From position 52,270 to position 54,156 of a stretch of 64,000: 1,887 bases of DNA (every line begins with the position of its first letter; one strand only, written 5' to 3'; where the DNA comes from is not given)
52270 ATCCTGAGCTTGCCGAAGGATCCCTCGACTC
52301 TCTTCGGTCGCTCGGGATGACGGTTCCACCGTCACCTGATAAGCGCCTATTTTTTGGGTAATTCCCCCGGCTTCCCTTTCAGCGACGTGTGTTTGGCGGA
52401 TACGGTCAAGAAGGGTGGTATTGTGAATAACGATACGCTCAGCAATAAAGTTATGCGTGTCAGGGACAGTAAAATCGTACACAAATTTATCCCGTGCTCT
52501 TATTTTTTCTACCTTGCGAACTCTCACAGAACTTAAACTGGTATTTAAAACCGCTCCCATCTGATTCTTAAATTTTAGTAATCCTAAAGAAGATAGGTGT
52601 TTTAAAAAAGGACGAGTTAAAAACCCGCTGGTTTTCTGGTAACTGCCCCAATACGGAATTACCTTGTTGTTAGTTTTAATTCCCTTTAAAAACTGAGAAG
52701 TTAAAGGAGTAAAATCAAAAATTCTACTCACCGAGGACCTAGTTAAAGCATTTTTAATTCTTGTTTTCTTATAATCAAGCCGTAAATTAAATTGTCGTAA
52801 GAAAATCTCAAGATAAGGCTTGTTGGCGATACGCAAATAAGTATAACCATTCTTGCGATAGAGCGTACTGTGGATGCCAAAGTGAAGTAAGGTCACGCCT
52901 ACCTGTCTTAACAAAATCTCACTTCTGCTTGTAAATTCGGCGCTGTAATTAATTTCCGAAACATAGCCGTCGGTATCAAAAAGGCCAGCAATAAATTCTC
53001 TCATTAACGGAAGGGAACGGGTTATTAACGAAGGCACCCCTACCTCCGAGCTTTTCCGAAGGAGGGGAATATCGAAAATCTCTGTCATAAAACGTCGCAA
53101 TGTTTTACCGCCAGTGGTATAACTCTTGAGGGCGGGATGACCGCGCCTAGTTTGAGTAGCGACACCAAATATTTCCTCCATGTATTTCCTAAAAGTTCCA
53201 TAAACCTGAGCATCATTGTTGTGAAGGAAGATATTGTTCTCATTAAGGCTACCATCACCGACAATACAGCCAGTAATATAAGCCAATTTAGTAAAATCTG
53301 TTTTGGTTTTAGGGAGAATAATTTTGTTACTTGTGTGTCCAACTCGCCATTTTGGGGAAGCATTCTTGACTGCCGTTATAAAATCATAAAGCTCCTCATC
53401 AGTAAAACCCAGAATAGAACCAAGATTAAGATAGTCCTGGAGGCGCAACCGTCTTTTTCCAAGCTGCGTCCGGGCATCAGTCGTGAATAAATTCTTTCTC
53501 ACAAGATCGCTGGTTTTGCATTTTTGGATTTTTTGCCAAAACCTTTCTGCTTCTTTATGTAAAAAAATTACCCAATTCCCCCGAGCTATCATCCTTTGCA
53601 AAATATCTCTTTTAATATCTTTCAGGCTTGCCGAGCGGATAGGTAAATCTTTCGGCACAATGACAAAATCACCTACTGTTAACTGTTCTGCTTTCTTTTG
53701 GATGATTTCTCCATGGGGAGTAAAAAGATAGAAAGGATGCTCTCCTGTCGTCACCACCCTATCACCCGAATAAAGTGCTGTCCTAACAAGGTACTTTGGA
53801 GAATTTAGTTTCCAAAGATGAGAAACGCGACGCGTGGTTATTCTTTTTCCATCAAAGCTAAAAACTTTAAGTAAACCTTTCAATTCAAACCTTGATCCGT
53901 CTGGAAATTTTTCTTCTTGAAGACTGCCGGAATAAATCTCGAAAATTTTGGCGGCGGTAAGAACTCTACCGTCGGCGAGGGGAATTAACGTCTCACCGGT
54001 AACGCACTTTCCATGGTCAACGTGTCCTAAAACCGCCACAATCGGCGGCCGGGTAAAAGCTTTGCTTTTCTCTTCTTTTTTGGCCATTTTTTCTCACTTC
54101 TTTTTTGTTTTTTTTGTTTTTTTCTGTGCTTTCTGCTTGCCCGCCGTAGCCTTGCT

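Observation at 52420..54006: Full-length intein splitting the P-loop of translation initiation factor IF-2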

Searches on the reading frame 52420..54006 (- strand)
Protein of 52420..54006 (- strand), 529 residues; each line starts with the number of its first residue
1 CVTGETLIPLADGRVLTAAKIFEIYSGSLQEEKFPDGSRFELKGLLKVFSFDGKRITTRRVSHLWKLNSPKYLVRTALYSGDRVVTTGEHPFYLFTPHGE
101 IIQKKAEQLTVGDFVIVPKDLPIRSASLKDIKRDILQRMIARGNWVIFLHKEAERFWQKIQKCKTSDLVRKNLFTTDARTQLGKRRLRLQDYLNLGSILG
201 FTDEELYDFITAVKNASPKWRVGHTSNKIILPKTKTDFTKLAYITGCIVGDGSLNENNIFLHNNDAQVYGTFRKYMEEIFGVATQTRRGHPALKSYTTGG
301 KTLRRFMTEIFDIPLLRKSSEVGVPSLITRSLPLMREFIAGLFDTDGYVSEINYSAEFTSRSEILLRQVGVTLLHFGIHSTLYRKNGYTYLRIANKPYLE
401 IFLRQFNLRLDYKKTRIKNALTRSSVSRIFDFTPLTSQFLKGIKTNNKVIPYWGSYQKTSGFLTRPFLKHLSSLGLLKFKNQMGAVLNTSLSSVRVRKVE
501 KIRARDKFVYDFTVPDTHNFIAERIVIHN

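Call 4: search_protein_families(library=pfam, proteins=[window:52420-54006:-], max_evalue=0.01)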
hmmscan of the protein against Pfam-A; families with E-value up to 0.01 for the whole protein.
window:52420-54006:- (529 aa): 3 families
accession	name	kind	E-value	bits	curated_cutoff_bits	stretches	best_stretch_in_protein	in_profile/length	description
PF14890.11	Intein_splicing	-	3.2e-23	82.7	35.8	1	48-529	25-155/155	Intein splicing domain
PF14528.11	LAGLIDADG_3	-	1.1e-21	77.3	22.5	2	335-405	3-80/82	LAGLIDADG-like domain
PF14527.11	LAGLIDADG_WhiA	-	0.0035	17.9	23.2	0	336-404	2-72/93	WhiA LAGLIDADG-like domain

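Call 5: search_protein_families(library=ncbifam, proteins=[window:52420-54006:-], max_evalue=0.01)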
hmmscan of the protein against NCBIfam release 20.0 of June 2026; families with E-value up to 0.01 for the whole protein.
window:52420-54006:- (529 aa): 14 families
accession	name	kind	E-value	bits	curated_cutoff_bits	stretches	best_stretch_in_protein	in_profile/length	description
NF011418.0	PRK14845.1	equivalog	3.9e-28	97.7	756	2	46-431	67-322/1049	translation initiation factor IF-2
NF006207.0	PRK08332.1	equivalog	2.1e-19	68.4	2400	2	240-386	1004-1147/1684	vitamin B12-dependent ribonucleotide reductase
TIGR01445.1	intein_Nterm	domain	3.2e-12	47.3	24.5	1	1-93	1-82/83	intein N-terminal splicing region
NF011491.0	PRK14898.1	equivalog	4.2e-12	44.9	783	1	54-529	133-543/860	DNA-directed RNA polymerase subunit A''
NF011303.0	PRK14715.1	equivalog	1e-11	42.7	1585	1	39-381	935-1261/1627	DNA-directed DNA polymerase II large subunit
NF005852.0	PRK07773.1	equivalog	1.6e-10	39.9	780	2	505-529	802-826/886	replicative DNA helicase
NF011302.0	PRK14714.1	equivalog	8.2e-08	30.2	1791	1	1-122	932-1057/1350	DNA-directed DNA polymerase II large subunit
NF038098.1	GyrA_w_intein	exception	1e-07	30.3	1850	1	236-447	234-454/1232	intein-containing DNA gyrase subunit A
NF045703.1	rSAM_Tes_intein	exception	1.1e-07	30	1700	1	40-385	198-515/1040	tetraether lipid synthase Tes, intein-containing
NF038162.1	RtcB_rel_intein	exception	1.9e-06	26.1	1150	1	494-529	542-578/961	intein-containing RtcB family protein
NF003159.0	PRK04132.1-4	equivalog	2.5e-06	25.8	999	0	12-124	64-174/852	replication factor C small subunit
NF011287.0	PRK14698.1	equivalog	5.6e-06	24.6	1238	1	226-392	380-545/1017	V-type ATP synthase subunit A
TIGR01443.1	intein_Cterm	domain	1.1e-05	25.5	15.6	1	508-529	1-23/24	intein C-terminal splicing region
NF003157.0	PRK04132.1-2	equivalog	2.2e-05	22.6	1103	0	237-406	168-341/864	replication factor C small subunit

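Call 6: search_solved_structures(query=window:52420-54006:-, max_evalue=0.01, show_alignments=2)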
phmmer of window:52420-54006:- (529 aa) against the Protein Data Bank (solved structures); distinct sequences matched with E-value up to 0.01: 13.
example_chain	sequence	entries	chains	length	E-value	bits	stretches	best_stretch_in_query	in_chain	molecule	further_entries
6rpq_A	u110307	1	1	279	4.7e-09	38.9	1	6-120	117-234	Ubiquitin-like protein SMT3,1108aa long hypothetical cell division control protein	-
1dq3_A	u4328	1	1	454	7.9e-09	38.2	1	46-116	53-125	ENDONUCLEASE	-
6rpp_A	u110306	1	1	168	9.6e-08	34.6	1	46-117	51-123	Cell division control protein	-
7qsu_A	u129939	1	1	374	1.2e-06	31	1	226-394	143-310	V-ATPase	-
2jmz_A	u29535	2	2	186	1.9e-06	30.4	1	10-124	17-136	Hypothetical protein MJ0781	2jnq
7qss_A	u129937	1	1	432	2.4e-06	30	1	226-395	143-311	V-type ATP synthase alpha chain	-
5o9i_A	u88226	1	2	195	2.6e-05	26.6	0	483-523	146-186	Transcription initiation factor IIB,Transcription initiation factor IIB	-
4o1s_A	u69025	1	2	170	2.8e-05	26.5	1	2-117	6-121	V-type ATP synthase alpha chain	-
2lcj_A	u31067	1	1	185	3.9e-05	26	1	14-130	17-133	Pab polC intein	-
2lqm_A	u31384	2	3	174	0.0023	20.2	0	498-529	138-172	Pho radA intein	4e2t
7oec_A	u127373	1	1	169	0.0031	19.8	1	39-121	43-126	DNA polymerase II large subunit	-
4e2u_A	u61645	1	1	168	0.0037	19.5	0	499-529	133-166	Pho radA intein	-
5bkh_A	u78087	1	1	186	0.0038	19.5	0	38-120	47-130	DNA polymerase II large subunit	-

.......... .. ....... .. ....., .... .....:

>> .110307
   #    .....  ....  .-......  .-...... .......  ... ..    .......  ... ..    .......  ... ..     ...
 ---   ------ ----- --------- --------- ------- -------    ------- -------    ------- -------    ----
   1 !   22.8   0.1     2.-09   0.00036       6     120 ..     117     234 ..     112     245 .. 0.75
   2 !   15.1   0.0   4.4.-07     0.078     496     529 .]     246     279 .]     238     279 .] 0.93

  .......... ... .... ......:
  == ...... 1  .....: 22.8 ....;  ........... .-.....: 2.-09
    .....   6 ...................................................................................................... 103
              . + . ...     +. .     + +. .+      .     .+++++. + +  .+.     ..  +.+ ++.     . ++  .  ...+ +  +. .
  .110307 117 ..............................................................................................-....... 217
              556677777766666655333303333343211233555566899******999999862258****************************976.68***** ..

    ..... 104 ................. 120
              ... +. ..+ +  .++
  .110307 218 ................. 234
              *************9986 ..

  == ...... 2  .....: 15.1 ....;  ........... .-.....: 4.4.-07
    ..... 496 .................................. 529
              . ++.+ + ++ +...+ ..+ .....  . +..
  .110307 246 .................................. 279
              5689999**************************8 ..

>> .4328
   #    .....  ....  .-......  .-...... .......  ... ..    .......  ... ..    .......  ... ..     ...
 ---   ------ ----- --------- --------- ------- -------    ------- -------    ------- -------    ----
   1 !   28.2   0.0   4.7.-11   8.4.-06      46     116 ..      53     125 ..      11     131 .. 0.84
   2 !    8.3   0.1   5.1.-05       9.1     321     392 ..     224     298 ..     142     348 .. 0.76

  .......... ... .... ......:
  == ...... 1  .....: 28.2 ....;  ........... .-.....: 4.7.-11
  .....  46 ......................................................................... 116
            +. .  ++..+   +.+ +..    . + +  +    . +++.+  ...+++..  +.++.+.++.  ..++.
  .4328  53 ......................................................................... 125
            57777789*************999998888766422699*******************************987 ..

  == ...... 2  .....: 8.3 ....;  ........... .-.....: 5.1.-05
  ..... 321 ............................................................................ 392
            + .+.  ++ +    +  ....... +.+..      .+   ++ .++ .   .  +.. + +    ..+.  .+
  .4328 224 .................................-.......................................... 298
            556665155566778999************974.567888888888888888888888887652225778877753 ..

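Call 9: find_homologous_proteins(query=window:52420-54006:-, max_evalue=0.00001)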
Query window:52420-54006:- (529 aa): 6 proteins with E <= 0.00001 among 8000 candidates.
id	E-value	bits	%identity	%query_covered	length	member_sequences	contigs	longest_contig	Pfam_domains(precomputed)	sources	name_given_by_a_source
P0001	2.1e-91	326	37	100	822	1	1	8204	PF00009.34,PF14528.12,PF14890.12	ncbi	-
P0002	5.2e-69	252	43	61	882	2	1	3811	PF01926.30,PF11987.14,PF14578.13,PF00009.34,PF14528.12,PF14890.12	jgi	-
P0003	2.3e-61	226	39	60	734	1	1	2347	PF11987.14,PF00009.34,PF14528.12,PF14890.12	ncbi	ncbi:MAG: translation initiation factor IF-2, partial [Candidatus Micrarchaeota archaeon]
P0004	1.6e-57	214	40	54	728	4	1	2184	PF11987.14,PF00009.34,PF14528.12,PF03144.32,PF14890.12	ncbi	ncbi:translation initiation factor IF-2, partial [Candidatus Micrarchaeota archaeon CG11_big_fil_rev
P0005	4.1e-17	80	26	37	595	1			PF14528.12,PF02463.26,PF14890.12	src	-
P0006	7.3e-7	47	30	40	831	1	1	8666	PF07591.16,PF03796.22,PF14528.12,PF00772.27,PF14890.12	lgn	-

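Call 13: find_encoding_contigs(protein=P0001, flank=5000, max_places=3)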
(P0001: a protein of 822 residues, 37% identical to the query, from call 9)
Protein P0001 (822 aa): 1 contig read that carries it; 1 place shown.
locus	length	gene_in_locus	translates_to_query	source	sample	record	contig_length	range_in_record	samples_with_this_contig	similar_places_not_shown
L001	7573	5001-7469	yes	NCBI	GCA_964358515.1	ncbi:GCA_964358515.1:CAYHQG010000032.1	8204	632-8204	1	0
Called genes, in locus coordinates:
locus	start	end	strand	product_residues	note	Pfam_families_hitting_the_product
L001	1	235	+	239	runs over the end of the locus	-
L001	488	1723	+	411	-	PF12323:HTH_OrfB_IS605 (weak), PF01385:OrfB_IS605, PF07282:Cas12f1-like_TNB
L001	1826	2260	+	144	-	-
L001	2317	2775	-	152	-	PF13358:DDE_3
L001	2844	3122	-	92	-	PF13565:HTH_32 (weak)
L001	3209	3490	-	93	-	-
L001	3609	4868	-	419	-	-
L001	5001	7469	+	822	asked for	PF14890:Intein_splicing, PF14528:LAGLIDADG_3, PF00009:GTP_EFTU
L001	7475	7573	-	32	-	?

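Call 15: find_related_loci(query=A1, collection=genome_contigs, flank=4000)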
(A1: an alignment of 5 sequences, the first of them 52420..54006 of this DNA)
Query A1 (529 aa) in genome_contigs; peptide patterns used: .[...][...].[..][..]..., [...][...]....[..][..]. (x = any residue, [..] = any of these).
473 stretches matched a pattern; 186 encode a relative of the query (tblastn E <= 1e-3); the best 80 are kept; 80 distinct loci.
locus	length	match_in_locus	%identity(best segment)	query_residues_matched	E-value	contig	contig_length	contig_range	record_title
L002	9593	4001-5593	41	1-529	4e-131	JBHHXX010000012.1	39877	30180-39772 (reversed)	MAG: Candidatus Geothermarchaeales archaeon isolate T.2.sp3_bin.36 NODE_76_length_39877_cov_10.579981, whole genome shot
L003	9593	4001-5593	40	1-529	8e-130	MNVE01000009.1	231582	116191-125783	MAG: Candidatus Micrarchaeota archaeon CG1_02_47_40 cg1_0.2_scaffold_8_c, whole genome shotgun sequence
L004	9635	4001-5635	42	1-529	9e-128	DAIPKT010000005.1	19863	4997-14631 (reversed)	MAG TPA_asm: bacterium isolate CTOTU21511 NODE_1507_length_19863_cov_11.546092, whole genome shotgun sequence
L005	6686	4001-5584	38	1-529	5e-124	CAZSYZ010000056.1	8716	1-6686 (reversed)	MAG TPA_asm: uncultured archaeon isolate binchicken_co89_221 genome assembly, contig: NODE_16746_length_8716_cov_5.17446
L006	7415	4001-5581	38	1-529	1e-123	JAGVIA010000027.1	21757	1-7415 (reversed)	MAG: archaeon isolate DeMMO2_7 c_000000047662, whole genome shotgun sequence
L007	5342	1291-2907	38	1-529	2e-122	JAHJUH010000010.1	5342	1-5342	MAG: Patescibacteria group bacterium isolate OS_PC_MetaG.mb.97 OS_PC_MetaG.mb.97_k141_28405, whole genome shotgun sequen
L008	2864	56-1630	42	1-529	9e-126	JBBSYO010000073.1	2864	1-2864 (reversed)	MAG: Nanoarchaeota archaeon isolate H52-bin126_1 H52_bin126_1_000000000073, whole genome shotgun sequence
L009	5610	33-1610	40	1-529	7e-118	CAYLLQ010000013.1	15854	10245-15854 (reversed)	MAG TPA_asm: Candidatus Woesearchaeota archaeon isolate SRP178699_co1_83 genome assembly, contig: NODE_4718_length_15854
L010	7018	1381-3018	38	1-529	1e-115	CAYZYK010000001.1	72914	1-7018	MAG TPA_asm: uncultured Candidatus Saccharibacteria bacterium isolate binchicken_co17_276 genome assembly, contig: NODE_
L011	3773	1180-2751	38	1-529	1e-113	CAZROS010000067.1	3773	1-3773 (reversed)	MAG TPA_asm: uncultured archaeon isolate binchicken_co38_60 genome assembly, contig: NODE_50590_length_3773_cov_8.149274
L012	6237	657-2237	38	1-529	1e-109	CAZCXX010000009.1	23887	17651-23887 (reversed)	MAG TPA_asm: Candidatus Woesearchaeota archaeon isolate SRP178908_co1_358 genome assembly, contig: NODE_1307_length_2388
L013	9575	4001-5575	38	1-529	1e-108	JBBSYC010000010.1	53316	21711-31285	MAG: Nanoarchaeota archaeon isolate H51-bin075_1 H51_bin075_1_000000000010, whole genome shotgun sequence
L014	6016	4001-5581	37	1-529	5e-109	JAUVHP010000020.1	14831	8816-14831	MAG: archaeon isolate CSMAG_405 CSMAG_405_k141_302136_length_14831_cov_7.9415, whole genome shotgun sequence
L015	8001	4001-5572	38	1-529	6e-109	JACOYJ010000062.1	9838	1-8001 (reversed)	MAG: Candidatus Pacearchaeota archaeon isolate NC_groundwater_176_Ag_S-0.1um_34_9 S4_GD2017_2_S1_scaffold_5015, whole ge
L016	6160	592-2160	36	1-529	6e-108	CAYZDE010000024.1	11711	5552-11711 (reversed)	MAG TPA_asm: Candidatus Micrarchaeota archaeon isolate SRP104257_co1_393 genome assembly, contig: NODE_4041_length_11711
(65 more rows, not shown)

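Call 23: search_protein_representatives(protein=window:52420-54006:-)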
Query: 529 residues. Proteins with E-value up to 0.001 (for the whole library): 1932; up to 1e-10: 422; up to 1e-30: 39. The best 150 are listed.
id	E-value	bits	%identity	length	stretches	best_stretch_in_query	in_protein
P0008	1.8e-140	485.7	45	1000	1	1-529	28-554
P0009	2.1e-117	409.6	39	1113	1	1-529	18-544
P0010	1.6e-114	400.1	43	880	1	1-529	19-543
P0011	4.6e-114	398.6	39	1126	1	1-529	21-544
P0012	6.2e-112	391.6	41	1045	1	1-529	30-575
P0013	9.2e-106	371.2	39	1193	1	1-529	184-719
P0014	1.4e-99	350.8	38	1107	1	1-529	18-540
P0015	7.3e-99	348.5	44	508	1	1-425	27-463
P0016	1.3e-97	344.4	39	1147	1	1-529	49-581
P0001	6.8e-92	325.5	38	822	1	1-529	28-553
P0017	2.2e-88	313.9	36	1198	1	1-529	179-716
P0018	2.2e-71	257.8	39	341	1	1-325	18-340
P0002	1.7e-69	251.6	45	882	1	210-529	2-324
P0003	7.4e-62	226.4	41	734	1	211-529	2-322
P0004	5.1e-58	213.7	40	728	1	246-529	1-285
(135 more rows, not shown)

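Call 42: predict_structure(alignment_id=A1)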
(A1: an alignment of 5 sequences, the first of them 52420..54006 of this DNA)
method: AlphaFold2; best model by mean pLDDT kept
length: 529 residues; sequences in the alignment: 5
mean_pLDDT: 50.4   pTM: 0.49
mean pLDDT of the five models: 50.4, 49.5, 41.8, 41.4, 40.7
residues with pLDDT >= 90: 21; 70-90: 106; 50-70: 82; < 50: 320
segments of 3 or more residues with pLDDT < 50: 1-18, 20-104, 106-161, 165-188, 216-229, 285-300, 427-529
pLDDT, mean of each block of 10 residues (from residue 1): 35 43 40 30 27 27 25 23 31 39 45 34 27 31 28 43 47 36 39 52 57 48 42 67 87 66 79 80 45 41 63 63 72 87 88 80 81 70 74 80 89 90 59 39 40 36 32 34 33 37 40 35 31
secondary structure, 60 per line:
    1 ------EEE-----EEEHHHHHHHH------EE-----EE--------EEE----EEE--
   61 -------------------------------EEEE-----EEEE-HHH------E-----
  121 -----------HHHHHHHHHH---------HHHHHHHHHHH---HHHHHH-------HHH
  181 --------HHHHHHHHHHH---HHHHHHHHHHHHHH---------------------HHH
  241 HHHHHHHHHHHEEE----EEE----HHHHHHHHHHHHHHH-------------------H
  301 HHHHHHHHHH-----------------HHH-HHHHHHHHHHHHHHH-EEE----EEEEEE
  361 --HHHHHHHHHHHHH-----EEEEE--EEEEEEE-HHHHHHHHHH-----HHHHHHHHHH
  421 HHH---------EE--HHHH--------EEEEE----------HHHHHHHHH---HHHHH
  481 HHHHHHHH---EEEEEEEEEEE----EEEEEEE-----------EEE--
elements in order: E7-9 E15-17 H18-25 E49-51 E56-58 E92-95 E101-104 H132-141 H151-161 H165-170 H189-199 H203-216 H238-251 E252-254 E259-261 H266-280 H300-310 H332-346 E348-350 E355-360 H363-375 E381-385 E388-394 H396-405 H411-423 H437-440 E449-453 H464-472 H476-488 E492-502 E507-513 E525-527

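Call 63: predict_structure(alignment_id=A3)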
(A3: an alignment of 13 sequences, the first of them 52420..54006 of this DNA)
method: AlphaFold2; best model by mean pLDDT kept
length: 529 residues; sequences in the alignment: 13
mean_pLDDT: 89.6   pTM: 0.90
mean pLDDT of the five models: 89.6, 88.9, 88.0, 87.2, 86.1
residues with pLDDT >= 90: 353; 70-90: 145; 50-70: 27; < 50: 4
segments of 3 or more residues with pLDDT < 50: 220-223
pLDDT, mean of each block of 10 residues (from residue 1): 96 94 90 94 91 90 96 97 96 88 95 94 91 94 89 83 73 68 81 89 93 76 70 96 97 91 94 96 87 89 94 91 94 96 95 93 96 95 95 94 96 95 86 79 84 79 80 77 71 95 96 94 93
secondary structure, 60 per line:
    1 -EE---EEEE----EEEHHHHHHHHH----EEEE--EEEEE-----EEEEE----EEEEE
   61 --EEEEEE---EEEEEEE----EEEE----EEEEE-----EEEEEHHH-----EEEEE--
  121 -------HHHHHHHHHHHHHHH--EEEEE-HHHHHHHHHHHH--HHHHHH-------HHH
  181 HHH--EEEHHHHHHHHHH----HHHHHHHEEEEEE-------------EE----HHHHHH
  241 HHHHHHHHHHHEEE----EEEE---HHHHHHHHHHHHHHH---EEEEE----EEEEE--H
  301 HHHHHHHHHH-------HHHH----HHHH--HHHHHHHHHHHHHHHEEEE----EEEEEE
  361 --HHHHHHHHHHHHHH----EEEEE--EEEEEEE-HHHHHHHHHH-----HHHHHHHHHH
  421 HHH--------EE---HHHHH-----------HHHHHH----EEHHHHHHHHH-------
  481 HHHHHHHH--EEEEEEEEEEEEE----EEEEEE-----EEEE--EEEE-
elements in order: E7-10 E15-17 H18-26 E31-34 E37-41 E47-51 E56-60 E63-68 E72-78 E83-86 E91-95 E101-105 E114-118 H128-142 E145-149 H151-162 H165-170 H178-183 E186-188 H189-198 H203-209 E210-215 H235-251 E252-254 E259-262 H266-280 E284-288 E293-297 H300-310 H318-321 H326-329 H332-346 E347-350 E355-360 H363-376 E381-385 E388-394 H396-405 H411-423 H437-441 H453-458 H465-473 H481-488 E491-503 E508-513 E519-522 E525-528
